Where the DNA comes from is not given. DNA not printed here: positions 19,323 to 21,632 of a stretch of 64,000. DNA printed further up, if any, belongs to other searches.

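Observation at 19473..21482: NuoI interrupted by a ~500-aa GltD-like NAD(P)H/FAD/[4Fe-4S] oxidoreductase module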

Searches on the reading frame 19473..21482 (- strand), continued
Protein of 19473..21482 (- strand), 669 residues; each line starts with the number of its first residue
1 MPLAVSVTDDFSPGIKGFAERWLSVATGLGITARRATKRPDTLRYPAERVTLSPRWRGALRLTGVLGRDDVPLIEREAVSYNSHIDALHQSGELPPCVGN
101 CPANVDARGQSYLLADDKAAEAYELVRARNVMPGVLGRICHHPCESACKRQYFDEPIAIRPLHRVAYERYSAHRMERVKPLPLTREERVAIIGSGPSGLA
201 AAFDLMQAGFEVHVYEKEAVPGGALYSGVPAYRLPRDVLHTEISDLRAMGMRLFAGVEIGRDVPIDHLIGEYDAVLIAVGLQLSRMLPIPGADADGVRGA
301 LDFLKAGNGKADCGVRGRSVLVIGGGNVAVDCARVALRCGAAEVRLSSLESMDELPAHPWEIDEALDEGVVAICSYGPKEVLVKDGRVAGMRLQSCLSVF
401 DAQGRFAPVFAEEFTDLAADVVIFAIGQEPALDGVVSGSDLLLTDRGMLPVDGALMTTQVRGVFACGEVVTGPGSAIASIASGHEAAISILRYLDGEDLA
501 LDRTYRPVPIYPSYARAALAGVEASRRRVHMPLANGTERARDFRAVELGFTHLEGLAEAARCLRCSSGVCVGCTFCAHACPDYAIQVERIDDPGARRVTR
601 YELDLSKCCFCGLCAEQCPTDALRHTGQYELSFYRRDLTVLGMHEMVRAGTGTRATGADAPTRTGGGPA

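Call 8: find_homologous_proteins(query=window:19473-21482:-, max_evalue=1e-10)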
Query window:19473-21482:- (669 aa): 3032 proteins with E <= 1e-10 among 8000 candidates; the best 120 are listed.
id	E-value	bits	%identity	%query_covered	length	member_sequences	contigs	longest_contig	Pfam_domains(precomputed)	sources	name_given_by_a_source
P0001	0.0e+0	1517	100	100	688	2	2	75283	PF13241.13,PF13450.13,PF14691.12,PF00890.31,PF07992.21,PF00037.33,PF13738.13,PF13484.12,PF12838.13,PF13187.12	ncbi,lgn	-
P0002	0.0e+0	1245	81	100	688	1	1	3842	PF13241.13,PF13450.13,PF07992.21,PF00070.34,PF03486.21,PF12838.13,PF12831.14,PF01266.31,PF14691.12,PF00890.31,PF00037.33,PF13738.13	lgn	-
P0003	0.0e+0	1225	81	98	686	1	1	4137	PF13241.13,PF13450.13,PF14691.12,PF07992.21,PF00070.34,PF00037.33,PF13738.13,PF12838.13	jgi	-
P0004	0.0e+0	1222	81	98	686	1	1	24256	PF13241.13,PF13450.13,PF07992.21,PF00070.34,PF03486.21,PF13484.12,PF12838.13,PF01266.31,PF14691.12,PF00037.33,PF13738.13,PF13187.12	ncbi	-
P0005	0.0e+0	1221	80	99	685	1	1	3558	PF00743.26,PF13241.13,PF13450.13,PF07992.21,PF00070.34,PF03486.21,PF12838.13,PF01266.31,PF01593.31,PF14691.12,PF00890.31,PF00037.33,PF13738.13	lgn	-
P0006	0.0e+0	1215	79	99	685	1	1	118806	PF01266.31,PF13241.13,PF13450.13,PF14691.12,PF00890.31,PF07992.21,PF00070.34,PF00037.33,PF13738.13,PF03486.21,PF12838.13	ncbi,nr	ncbi:MAG: FAD-dependent oxidoreductase [Coriobacteriia bacterium]|nr:FAD-dependent oxidoreductase [C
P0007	0.0e+0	1208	79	98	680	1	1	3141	PF01266.31,PF13241.13,PF13450.13,PF14691.12,PF07992.21,PF00070.34,PF00037.33,PF13738.13,PF03486.21,PF12838.13,PF01262.28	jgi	jgi:NADPH-dependent glutamate synthase beta subunit-like oxidoreductase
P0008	0.0e+0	1204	80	98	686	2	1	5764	PF00743.26,PF13241.13,PF13450.13,PF07992.21,PF00070.34,PF03486.21,PF13484.12,PF12838.13,PF01593.31,PF14691.12,PF00037.33,PF13738.13,PF01262.28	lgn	-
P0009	0.0e+0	1203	80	98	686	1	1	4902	PF00743.26,PF13241.13,PF13450.13,PF07992.21,PF00070.34,PF03486.21,PF13484.12,PF12838.13,PF01593.31,PF14691.12,PF00037.33,PF13738.13,PF01262.28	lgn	-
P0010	0.0e+0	1202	78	100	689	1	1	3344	PF01266.31,PF13241.13,PF13450.13,PF14691.12,PF00890.31,PF07992.21,PF00070.34,PF00037.33,PF13738.13,PF12838.13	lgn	-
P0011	0.0e+0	1196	77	99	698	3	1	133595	PF01266.31,PF13241.13,PF13450.13,PF14691.12,PF07992.21,PF00070.34,PF00037.33,PF13738.13,PF13484.12,PF12838.13,PF01262.28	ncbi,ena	-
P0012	0.0e+0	1196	78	99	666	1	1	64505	PF01266.31,PF00743.26,PF13450.13,PF14691.12,PF07992.21,PF00070.34,PF00037.33,PF13738.13,PF12838.13,PF01262.28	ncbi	-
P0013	0.0e+0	1175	78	98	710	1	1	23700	PF01266.31,PF13241.13,PF13450.13,PF14691.12,PF07992.21,PF00070.34,PF00037.33,PF13738.13,PF12838.13,PF01262.28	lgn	-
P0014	0.0e+0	1174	75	100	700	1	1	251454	PF01266.31,PF13241.13,PF13450.13,PF14691.12,PF07992.21,PF00070.34,PF00037.33,PF13738.13,PF12838.13,PF01262.28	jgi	-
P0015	0.0e+0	1172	75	99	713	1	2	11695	PF13241.13,PF13450.13,PF14691.12,PF07992.21,PF00070.34,PF00037.33,PF13738.13,PF12838.13,PF01262.28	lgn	-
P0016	0.0e+0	1170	77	98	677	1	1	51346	PF01266.31,PF13241.13,PF13450.13,PF14691.12,PF00890.31,PF07992.21,PF00070.34,PF00037.33,PF13738.13,PF12838.13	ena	-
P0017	0.0e+0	1169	77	97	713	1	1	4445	PF00743.26,PF13241.13,PF13450.13,PF07992.21,PF00070.34,PF13484.12,PF12838.13,PF01266.31,PF14691.12,PF00037.33,PF13738.13,PF01262.28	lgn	-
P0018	0.0e+0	1169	77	99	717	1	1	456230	PF00743.26,PF13241.13,PF13450.13,PF14691.12,PF07992.21,PF00070.34,PF00037.33,PF13738.13,PF12838.13,PF01262.28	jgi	-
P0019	0.0e+0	1167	77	98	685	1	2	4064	PF00743.26,PF13241.13,PF13450.13,PF07992.21,PF00070.34,PF03486.21,PF12838.13,PF01266.31,PF14691.12,PF00890.31,PF00037.33,PF13738.13,PF01262.28,PF13187.12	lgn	-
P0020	0.0e+0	1167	76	99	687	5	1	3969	PF13241.13,PF13450.13,PF14691.12,PF07992.21,PF00070.34,PF00037.33,PF13738.13,PF13484.12,PF12838.13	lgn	-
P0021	0.0e+0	1161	77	99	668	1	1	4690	PF13450.13,PF07992.21,PF00070.34,PF03486.21,PF13484.12,PF12838.13,PF01266.31,PF14691.12,PF00037.33,PF13738.13,PF01262.28,PF13187.12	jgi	jgi:NADPH-dependent glutamate synthase beta subunit-like oxidoreductase/formate hydrogenlyase subuni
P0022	0.0e+0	1159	75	100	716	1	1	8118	PF01266.31,PF13241.13,PF13450.13,PF14691.12,PF07992.21,PF00070.34,PF00037.33,PF13738.13,PF12838.13,PF01262.28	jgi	-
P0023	0.0e+0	1159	76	98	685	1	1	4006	PF13241.13,PF13450.13,PF07992.21,PF00070.34,PF03486.21,PF13484.12,PF12838.13,PF01266.31,PF01593.31,PF14691.12,PF00037.33,PF13738.13,PF13187.12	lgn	-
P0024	0.0e+0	1159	75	98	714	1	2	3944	PF00743.26,PF13450.13,PF14691.12,PF07992.21,PF00070.34,PF00037.33,PF13738.13,PF13484.12,PF12838.13,PF01262.28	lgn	-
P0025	0.0e+0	1158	76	99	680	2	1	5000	PF01946.24,PF01266.31,PF13241.13,PF13450.13,PF14691.12,PF07992.21,PF00070.34,PF00037.33,PF13738.13,PF12838.13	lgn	-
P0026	0.0e+0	1158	75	100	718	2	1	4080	PF00743.26,PF13241.13,PF13450.13,PF14691.12,PF07992.21,PF00070.34,PF00037.33,PF13738.13,PF12838.13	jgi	-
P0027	0.0e+0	1157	76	99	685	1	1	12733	PF13450.13,PF14691.12,PF07992.21,PF00070.34,PF00037.33,PF13738.13,PF13484.12,PF12838.13,PF01262.28,PF13187.12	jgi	jgi:NADPH-dependent glutamate synthase beta subunit-like oxidoreductase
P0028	0.0e+0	1155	76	98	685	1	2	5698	PF00743.26,PF13241.13,PF13450.13,PF07992.21,PF00070.34,PF03486.21,PF12838.13,PF01266.31,PF14691.12,PF00890.31,PF00037.33,PF13738.13,PF01262.28,PF13187.12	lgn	-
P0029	0.0e+0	1154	75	98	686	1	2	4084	PF13241.13,PF13450.13,PF14691.12,PF07992.21,PF00070.34,PF00037.33,PF13738.13,PF12838.13,PF01262.28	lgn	-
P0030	0.0e+0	1152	75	98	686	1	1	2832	PF13241.13,PF13450.13,PF14691.12,PF00890.31,PF07992.21,PF00070.34,PF00037.33,PF13738.13,PF12838.13,PF01262.28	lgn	-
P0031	0.0e+0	1150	75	99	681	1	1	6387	PF00743.26,PF13241.13,PF13450.13,PF07992.21,PF00070.34,PF03486.21,PF13484.12,PF12838.13,PF01946.24,PF01266.31,PF14691.12,PF00037.33,PF13738.13,PF01262.28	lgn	-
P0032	0.0e+0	1150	75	99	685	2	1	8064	PF00743.26,PF13241.13,PF13450.13,PF14691.12,PF07992.21,PF00070.34,PF00037.33,PF13738.13,PF12838.13,PF01262.28,PF13187.12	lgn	-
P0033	0.0e+0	1149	75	100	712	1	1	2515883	PF01266.31,PF00743.26,PF13450.13,PF14691.12,PF07992.21,PF00070.34,PF00037.33,PF13738.13,PF12838.13,PF01262.28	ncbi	-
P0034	0.0e+0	1146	75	99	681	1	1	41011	PF13450.13,PF07992.21,PF00070.34,PF03486.21,PF13484.12,PF12838.13,PF01266.31,PF14691.12,PF00890.31,PF00037.33,PF13738.13,PF01262.28,PF13187.12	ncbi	-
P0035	0.0e+0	1146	75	98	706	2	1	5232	PF13241.13,PF13450.13,PF14691.12,PF07992.21,PF00070.34,PF00037.33,PF13738.13,PF12838.13,PF01262.28,PF13187.12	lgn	-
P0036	0.0e+0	1145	75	98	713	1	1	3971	PF13241.13,PF13450.13,PF07992.21,PF00070.34,PF13484.12,PF12838.13,PF12831.14,PF01266.31,PF14691.12,PF00037.33,PF13738.13,PF01262.28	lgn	-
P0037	0.0e+0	1144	74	100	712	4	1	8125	PF13241.13,PF13450.13,PF07992.21,PF00070.34,PF03486.21,PF12838.13,PF12831.14,PF01266.31,PF14691.12,PF00890.31,PF00037.33,PF13738.13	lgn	-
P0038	0.0e+0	1140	75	99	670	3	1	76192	PF00743.26,PF13241.13,PF13450.13,PF14691.12,PF07992.21,PF00070.34,PF00037.33,PF13738.13,PF13484.12,PF12838.13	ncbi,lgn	-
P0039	0.0e+0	1139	74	98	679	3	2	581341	PF13241.13,PF13450.13,PF07992.21,PF00070.34,PF13484.12,PF12838.13,PF01266.31,PF14691.12,PF00037.33,PF13738.13,PF01262.28,PF13187.12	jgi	jgi:NADPH-dependent glutamate synthase beta subunit-like oxidoreductase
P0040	0.0e+0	1139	74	98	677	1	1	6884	PF00743.26,PF13241.13,PF13450.13,PF14691.12,PF07992.21,PF00070.34,PF00037.33,PF13738.13,PF13484.12,PF12838.13,PF01262.28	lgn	-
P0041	0.0e+0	1137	74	100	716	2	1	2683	PF00743.26,PF13241.13,PF13450.13,PF07992.21,PF00070.34,PF03486.21,PF12838.13,PF01946.24,PF01266.31,PF01593.31,PF14691.12,PF00890.31,PF00037.33,PF13738.13,PF01262.28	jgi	jgi:NADPH-dependent glutamate synthase beta subunit-like oxidoreductase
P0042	0.0e+0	1136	74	98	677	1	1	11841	PF00743.26,PF13241.13,PF13450.13,PF14691.12,PF07992.21,PF00070.34,PF00037.33,PF13738.13,PF12838.13,PF01262.28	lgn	-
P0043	0.0e+0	1136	75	98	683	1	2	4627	PF00743.26,PF13241.13,PF13450.13,PF07992.21,PF00070.34,PF03486.21,PF13484.12,PF12838.13,PF01266.31,PF14691.12,PF00037.33,PF13738.13,PF13187.12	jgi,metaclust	metaclust:\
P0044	0.0e+0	1135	75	99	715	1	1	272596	PF01266.31,PF13450.13,PF14691.12,PF07992.21,PF00070.34,PF00037.33,PF13738.13,PF12838.13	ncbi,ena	-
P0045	0.0e+0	1135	74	98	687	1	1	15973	PF01266.31,PF00743.26,PF13450.13,PF14691.12,PF07992.21,PF00070.34,PF00037.33,PF13738.13,PF12838.13,PF01262.28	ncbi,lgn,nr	ncbi:MAG TPA: FAD-dependent oxidoreductase [Coriobacteriia bacterium]|nr:FAD-dependent oxidoreductas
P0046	0.0e+0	1134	73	98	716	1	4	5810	PF01266.31,PF00743.26,PF13241.13,PF13450.13,PF14691.12,PF07992.21,PF00070.34,PF00037.33,PF13738.13,PF12838.13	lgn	-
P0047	0.0e+0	1134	75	98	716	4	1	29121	PF01266.31,PF13450.13,PF14691.12,PF07992.21,PF00070.34,PF00037.33,PF13738.13,PF12838.13,PF01262.28,PF12831.14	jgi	-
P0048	0.0e+0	1132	76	100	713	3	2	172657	PF01266.31,PF13450.13,PF14691.12,PF00890.31,PF07992.21,PF00070.34,PF00037.33,PF13738.13,PF12838.13,PF01262.28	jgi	-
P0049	0.0e+0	1132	74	98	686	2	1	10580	PF01266.31,PF13450.13,PF14691.12,PF07992.21,PF00070.34,PF00037.33,PF13738.13,PF12838.13,PF01262.28,PF13187.12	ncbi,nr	ncbi:MAG TPA: FAD-dependent oxidoreductase [Coriobacteriia bacterium]|nr:FAD-dependent oxidoreductas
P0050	0.0e+0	1131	74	99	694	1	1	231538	PF13450.13,PF14691.12,PF07992.21,PF00070.34,PF00037.33,PF13738.13,PF12838.13,PF01262.28,PF12831.14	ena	-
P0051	0.0e+0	1129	74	99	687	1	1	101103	PF01266.31,PF13450.13,PF14691.12,PF07992.21,PF00070.34,PF13738.13,PF12838.13,PF01262.28,PF13187.12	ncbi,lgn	-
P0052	0.0e+0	1129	73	100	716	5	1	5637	PF01266.31,PF13241.13,PF13450.13,PF14691.12,PF07992.21,PF00070.34,PF00037.33,PF13738.13,PF12838.13,PF12831.14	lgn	-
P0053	0.0e+0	1128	74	98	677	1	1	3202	PF00743.26,PF13241.13,PF13450.13,PF07992.21,PF00070.34,PF12838.13,PF12831.14,PF01266.31,PF01593.31,PF14691.12,PF00037.33,PF13738.13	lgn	-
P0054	0.0e+0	1128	73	99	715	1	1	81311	PF01946.24,PF01266.31,PF13241.13,PF13450.13,PF14691.12,PF07992.21,PF00070.34,PF00037.33,PF13738.13,PF12838.13,PF01262.28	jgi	-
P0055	0.0e+0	1127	74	100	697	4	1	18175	PF01266.31,PF13450.13,PF14691.12,PF07992.21,PF00070.34,PF00037.33,PF13738.13,PF12838.13,PF01262.28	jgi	jgi:NADPH-dependent glutamate synthase beta subunit-like oxidoreductase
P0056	0.0e+0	1127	73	100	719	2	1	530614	PF13450.13,PF14691.12,PF07992.21,PF00070.34,PF00037.33,PF13738.13,PF12838.13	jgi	jgi:NADPH-dependent glutamate synthase beta subunit-like oxidoreductase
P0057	0.0e+0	1125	74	99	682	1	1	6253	PF01266.31,PF13450.13,PF14691.12,PF07992.21,PF00070.34,PF00037.33,PF13738.13,PF12838.13,PF01262.28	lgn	-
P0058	0.0e+0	1124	72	100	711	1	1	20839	PF01266.31,PF13241.13,PF13450.13,PF14691.12,PF07992.21,PF00070.34,PF00037.33,PF13738.13,PF03486.21,PF12838.13,PF01262.28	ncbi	-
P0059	0.0e+0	1124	74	98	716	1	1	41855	PF01266.31,PF13241.13,PF13450.13,PF14691.12,PF07992.21,PF00070.34,PF00037.33,PF13738.13,PF12838.13,PF01262.28,PF12831.14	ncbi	-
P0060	0.0e+0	1121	73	98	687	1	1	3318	PF01266.31,PF13450.13,PF14691.12,PF00890.31,PF07992.21,PF00070.34,PF00037.33,PF13738.13,PF03486.21,PF12838.13,PF13187.12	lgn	-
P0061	0.0e+0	1117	73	98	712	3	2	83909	PF01266.31,PF13241.13,PF13450.13,PF14691.12,PF07992.21,PF00070.34,PF00037.33,PF13738.13,PF13484.12,PF12838.13,PF01262.28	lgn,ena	-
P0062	0.0e+0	1117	73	99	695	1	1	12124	PF01266.31,PF13241.13,PF13450.13,PF14691.12,PF07992.21,PF00070.34,PF00037.33,PF13738.13,PF12838.13,PF01262.28,PF12831.14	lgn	-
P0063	0.0e+0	1113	75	98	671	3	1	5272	PF13241.13,PF13450.13,PF14691.12,PF07992.21,PF00070.34,PF00037.33,PF13738.13,PF12838.13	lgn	-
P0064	0.0e+0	1111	72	99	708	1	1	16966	PF01266.31,PF13450.13,PF14691.12,PF07992.21,PF00070.34,PF00037.33,PF13738.13,PF12838.13,PF01262.28,PF12831.14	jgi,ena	-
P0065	0.0e+0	1111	74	98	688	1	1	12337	PF13241.13,PF13450.13,PF07992.21,PF00070.34,PF13484.12,PF12838.13,PF12831.14,PF01266.31,PF14691.12,PF00037.33,PF13738.13,PF01262.28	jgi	jgi:NADPH-dependent glutamate synthase beta subunit-like oxidoreductase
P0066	0.0e+0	1111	73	98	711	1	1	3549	PF01266.31,PF13241.13,PF13450.13,PF14691.12,PF07992.21,PF00070.34,PF00037.33,PF13738.13,PF12838.13,PF01262.28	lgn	-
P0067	0.0e+0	1110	73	99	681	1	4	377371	PF13241.13,PF13450.13,PF07992.21,PF00070.34,PF13484.12,PF12838.13,PF01266.31,PF14691.12,PF00037.33,PF13738.13,PF01262.28,PF13187.12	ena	-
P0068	0.0e+0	1110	73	99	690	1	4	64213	PF13241.13,PF13450.13,PF07992.21,PF00070.34,PF13484.12,PF12838.13,PF01266.31,PF14691.12,PF00037.33,PF13738.13,PF01262.28,PF13187.12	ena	-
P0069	0.0e+0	1110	73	99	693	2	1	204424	PF01593.31,PF13450.13,PF14691.12,PF07992.21,PF00070.34,PF00037.33,PF13738.13,PF12838.13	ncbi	-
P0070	0.0e+0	1108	72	99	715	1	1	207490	PF01266.31,PF13241.13,PF13450.13,PF14691.12,PF07992.21,PF00070.34,PF00037.33,PF13738.13,PF12838.13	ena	-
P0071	0.0e+0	1105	71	100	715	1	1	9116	PF01266.31,PF13450.13,PF14691.12,PF07992.21,PF00070.34,PF00037.33,PF13738.13,PF12838.13,PF01262.28,PF12831.14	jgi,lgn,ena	-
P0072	0.0e+0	1105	72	99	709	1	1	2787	PF01266.31,PF13450.13,PF14691.12,PF07992.21,PF00037.33,PF13738.13,PF12838.13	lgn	-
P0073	0.0e+0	1104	72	99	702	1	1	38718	PF01946.24,PF01266.31,PF13241.13,PF13450.13,PF14691.12,PF07992.21,PF00070.34,PF00037.33,PF13738.13,PF12838.13,PF01262.28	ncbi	-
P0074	0.0e+0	1104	72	99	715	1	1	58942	PF01266.31,PF13241.13,PF13450.13,PF14691.12,PF07992.21,PF00070.34,PF00037.33,PF13738.13,PF12838.13,PF12831.14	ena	-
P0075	0.0e+0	1104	73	98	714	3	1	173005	PF13241.13,PF13450.13,PF07992.21,PF00070.34,PF03486.21,PF12838.13,PF12831.14,PF01946.24,PF01266.31,PF01593.31,PF14691.12,PF00037.33,PF13738.13,PF01262.28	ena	-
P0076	0.0e+0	1102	72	100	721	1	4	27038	PF01266.31,PF13241.13,PF13450.13,PF14691.12,PF07992.21,PF00070.34,PF00037.33,PF13738.13,PF12838.13,PF01262.28,PF13187.12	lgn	-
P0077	0.0e+0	1102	71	100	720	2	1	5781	PF13241.13,PF13450.13,PF07992.21,PF00070.34,PF03486.21,PF12838.13,PF12831.14,PF01946.24,PF01266.31,PF01593.31,PF14691.12,PF00890.31,PF00037.33,PF13738.13,PF01262.28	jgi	jgi:NADPH-dependent glutamate synthase beta subunit-like oxidoreductase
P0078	0.0e+0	1101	72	100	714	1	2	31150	PF01266.31,PF13450.13,PF14691.12,PF07992.21,PF00070.34,PF00037.33,PF13738.13,PF12838.13,PF01262.28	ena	-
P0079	0.0e+0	1099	71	98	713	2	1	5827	PF01266.31,PF13241.13,PF13450.13,PF14691.12,PF07992.21,PF00070.34,PF00037.33,PF13738.13,PF12838.13,PF12831.14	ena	-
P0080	0.0e+0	1099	72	100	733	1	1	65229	PF01266.31,PF13450.13,PF14691.12,PF07992.21,PF00070.34,PF13738.13,PF12838.13,PF01262.28,PF12831.14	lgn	-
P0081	0.0e+0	1098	71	100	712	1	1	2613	PF01266.31,PF13450.13,PF14691.12,PF07992.21,PF00070.34,PF00037.33,PF13738.13,PF12838.13,PF01262.28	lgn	-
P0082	0.0e+0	1098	72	99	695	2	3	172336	PF13241.13,PF13450.13,PF07992.21,PF00070.34,PF03486.21,PF13484.12,PF12838.13,PF01266.31,PF14691.12,PF00037.33,PF13738.13,PF01262.28,PF13187.12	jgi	jgi:NADPH-dependent glutamate synthase beta subunit-like oxidoreductase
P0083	0.0e+0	1098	72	99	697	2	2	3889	PF00743.26,PF13450.13,PF07992.21,PF00070.34,PF13484.12,PF12838.13,PF01946.24,PF01266.31,PF14691.12,PF00890.31,PF00037.33,PF13738.13,PF01262.28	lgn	-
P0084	0.0e+0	1097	72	99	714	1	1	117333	PF01266.31,PF01593.31,PF13450.13,PF14691.12,PF07992.21,PF00070.34,PF00037.33,PF13738.13,PF13484.12,PF12838.13,PF01262.28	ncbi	-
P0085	0.0e+0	1097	71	100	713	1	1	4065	PF01266.31,PF13241.13,PF13450.13,PF14691.12,PF07992.21,PF00070.34,PF00037.33,PF13738.13,PF03486.21,PF12838.13,PF12831.14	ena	-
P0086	0.0e+0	1095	73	99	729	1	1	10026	PF13241.13,PF13450.13,PF07992.21,PF00070.34,PF13484.12,PF12838.13,PF12831.14,PF01266.31,PF01593.31,PF14691.12,PF00890.31,PF00037.33,PF13738.13,PF01262.28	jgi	jgi:NADPH-dependent glutamate synthase beta subunit-like oxidoreductase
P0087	0.0e+0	1095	72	98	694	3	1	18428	PF01266.31,PF00743.26,PF13450.13,PF14691.12,PF07992.21,PF00070.34,PF00037.33,PF13738.13,PF12838.13,PF01262.28,PF13187.12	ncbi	-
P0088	0.0e+0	1094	70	99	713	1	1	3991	PF01266.31,PF13450.13,PF14691.12,PF07992.21,PF00070.34,PF00037.33,PF13738.13,PF12838.13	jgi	jgi:NADPH-dependent glutamate synthase beta subunit-like oxidoreductase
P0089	0.0e+0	1094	72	98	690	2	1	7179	PF13450.13,PF07992.21,PF00070.34,PF13484.12,PF12838.13,PF12831.14,PF01266.31,PF14691.12,PF00890.31,PF00037.33,PF13738.13,PF01262.28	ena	-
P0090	0.0e+0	1094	72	99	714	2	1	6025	PF13241.13,PF13450.13,PF07992.21,PF00070.34,PF03486.21,PF12838.13,PF01266.31,PF01593.31,PF14691.12,PF00037.33,PF13738.13,PF01262.28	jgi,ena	-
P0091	0.0e+0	1093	72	100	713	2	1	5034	PF13241.13,PF13450.13,PF07992.21,PF00070.34,PF03486.21,PF12838.13,PF12831.14,PF01946.24,PF01266.31,PF01593.31,PF14691.12,PF00890.31,PF00037.33,PF13738.13,PF01262.28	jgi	jgi:NADPH-dependent glutamate synthase beta subunit-like oxidoreductase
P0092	0.0e+0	1092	71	99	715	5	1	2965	PF01266.31,PF13450.13,PF14691.12,PF00890.31,PF07992.21,PF00070.34,PF00037.33,PF13738.13,PF12838.13,PF01262.28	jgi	-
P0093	0.0e+0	1092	72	98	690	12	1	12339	PF13450.13,PF07992.21,PF00070.34,PF13484.12,PF12838.13,PF01266.31,PF14691.12,PF00890.31,PF00037.33,PF13738.13,PF01262.28,PF13187.12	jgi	-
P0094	0.0e+0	1091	70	99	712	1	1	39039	PF01946.24,PF01266.31,PF13450.13,PF14691.12,PF07992.21,PF00070.34,PF00037.33,PF13738.13,PF12838.13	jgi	-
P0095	0.0e+0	1091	71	100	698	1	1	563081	PF01946.24,PF01266.31,PF13241.13,PF01593.31,PF13450.13,PF14691.12,PF07992.21,PF00070.34,PF13738.13,PF03486.21,PF12838.13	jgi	jgi:NADPH-dependent glutamate synthase beta subunit-like oxidoreductase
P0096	0.0e+0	1091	72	98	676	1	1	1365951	PF01266.31,PF00743.26,PF13450.13,PF14691.12,PF07992.21,PF00070.34,PF00037.33,PF13738.13,PF12838.13,PF01262.28,PF12831.14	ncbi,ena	-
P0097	0.0e+0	1089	70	99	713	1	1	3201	PF01946.24,PF01266.31,PF13450.13,PF14691.12,PF07992.21,PF00070.34,PF00037.33,PF13738.13,PF12838.13,PF01262.28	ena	-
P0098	0.0e+0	1089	71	99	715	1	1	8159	PF13450.13,PF14691.12,PF07992.21,PF00070.34,PF00037.33,PF13738.13,PF12838.13,PF01262.28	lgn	-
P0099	0.0e+0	1088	72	99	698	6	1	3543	PF01946.24,PF01266.31,PF13450.13,PF14691.12,PF07992.21,PF00070.34,PF00037.33,PF13738.13,PF12838.13,PF12831.14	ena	-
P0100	0.0e+0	1087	71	100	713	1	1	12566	PF01266.31,PF13450.13,PF14691.12,PF07992.21,PF00070.34,PF13738.13,PF12838.13,PF01262.28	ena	-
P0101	0.0e+0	1084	71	99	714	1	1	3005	PF01266.31,PF13241.13,PF13450.13,PF14691.12,PF07992.21,PF00070.34,PF00037.33,PF13738.13,PF12838.13,PF01262.28,PF12831.14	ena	-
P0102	0.0e+0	1081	71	99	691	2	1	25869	PF13241.13,PF13450.13,PF07992.21,PF00070.34,PF03486.21,PF13484.12,PF12838.13,PF12831.14,PF01946.24,PF01266.31,PF01593.31,PF14691.12,PF00037.33,PF13738.13,PF01262.28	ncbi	ncbi:MAG TPA: FAD-dependent oxidoreductase [Coriobacteriia bacterium]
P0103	0.0e+0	1075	69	100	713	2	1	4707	PF01266.31,PF13450.13,PF14691.12,PF07992.21,PF00070.34,PF00037.33,PF13738.13,PF13484.12,PF12838.13,PF12831.14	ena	-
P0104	0.0e+0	1075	71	98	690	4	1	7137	PF13450.13,PF07992.21,PF00070.34,PF13484.12,PF12838.13,PF12831.14,PF01266.31,PF14691.12,PF00890.31,PF00037.33,PF13738.13,PF01262.28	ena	-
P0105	0.0e+0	1075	71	99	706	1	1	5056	PF13241.13,PF13450.13,PF07992.21,PF00070.34,PF03486.21,PF12838.13,PF12831.14,PF01266.31,PF01593.31,PF14691.12,PF00037.33,PF13738.13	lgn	-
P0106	0.0e+0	1063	70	99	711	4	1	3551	PF13241.13,PF13450.13,PF07992.21,PF00070.34,PF13484.12,PF12838.13,PF01266.31,PF14691.12,PF00890.31,PF00037.33,PF13738.13,PF01262.28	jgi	jgi:NADPH-dependent glutamate synthase beta subunit-like oxidoreductase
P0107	0.0e+0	1055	71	99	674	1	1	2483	PF01946.24,PF01266.31,PF13450.13,PF14691.12,PF07992.21,PF00070.34,PF00037.33,PF02826.26,PF13738.13,PF12838.13,PF01262.28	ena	-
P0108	0.0e+0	1052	69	99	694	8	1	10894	PF01266.31,PF13450.13,PF14691.12,PF07992.21,PF13738.13,PF12838.13,PF01262.28,PF13187.12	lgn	-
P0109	0.0e+0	1041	67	99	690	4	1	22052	PF01266.31,PF00743.26,PF13450.13,PF14691.12,PF00890.31,PF07992.21,PF00037.33,PF13738.13,PF12838.13,PF13187.12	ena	-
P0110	0.0e+0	1040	69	99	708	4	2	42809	PF13450.13,PF14691.12,PF07992.21,PF00070.34,PF00037.33,PF13738.13,PF13484.12,PF12838.13,PF01262.28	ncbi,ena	-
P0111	0.0e+0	1040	68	98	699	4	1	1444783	PF01946.24,PF01266.31,PF13241.13,PF13450.13,PF14691.12,PF07992.21,PF00070.34,PF00037.33,PF13738.13,PF12838.13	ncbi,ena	-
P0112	0.0e+0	1039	72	93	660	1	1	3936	PF13241.13,PF13450.13,PF07992.21,PF00070.34,PF03486.21,PF12838.13,PF12831.14,PF01266.31,PF01593.31,PF14691.12,PF00890.31,PF00037.33,PF13738.13,PF01262.28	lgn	-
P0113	0.0e+0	1039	68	99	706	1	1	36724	PF13450.13,PF14691.12,PF07992.21,PF13738.13,PF12838.13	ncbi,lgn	-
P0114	0.0e+0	1037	69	98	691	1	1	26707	PF01266.31,PF13450.13,PF14691.12,PF07992.21,PF00070.34,PF00037.33,PF13738.13,PF12838.13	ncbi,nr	ncbi:MAG: FAD-dependent oxidoreductase [Coriobacteriales bacterium]|nr:FAD-dependent oxidoreductase 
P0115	0.0e+0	1036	68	99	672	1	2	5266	PF13450.13,PF14691.12,PF07992.21,PF00070.34,PF00037.33,PF13738.13,PF13484.12,PF12838.13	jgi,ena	-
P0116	0.0e+0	1036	69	99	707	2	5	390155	PF01266.31,PF13450.13,PF14691.12,PF07992.21,PF00070.34,PF00037.33,PF13738.13,PF12838.13,PF01262.28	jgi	-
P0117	0.0e+0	1036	69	97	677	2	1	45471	PF01266.31,PF13450.13,PF14691.12,PF00890.31,PF07992.21,PF00070.34,PF00037.33,PF13738.13,PF13484.12,PF12838.13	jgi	jgi:NADPH-dependent glutamate synthase beta subunit-like oxidoreductase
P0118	0.0e+0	1036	67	99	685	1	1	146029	PF01266.31,PF13450.13,PF14691.12,PF07992.21,PF00070.34,PF00037.33,PF13738.13,PF12838.13,PF01262.28,PF13187.12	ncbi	-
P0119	0.0e+0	1034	69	99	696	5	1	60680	PF01266.31,PF13450.13,PF14691.12,PF07992.21,PF00070.34,PF00037.33,PF13738.13,PF12838.13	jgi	-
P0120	0.0e+0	1034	68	99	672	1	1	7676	PF01266.31,PF13450.13,PF14691.12,PF07992.21,PF00070.34,PF00037.33,PF13738.13,PF13484.12,PF12838.13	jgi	jgi:NADPH-dependent glutamate synthase beta subunit-like oxidoreductase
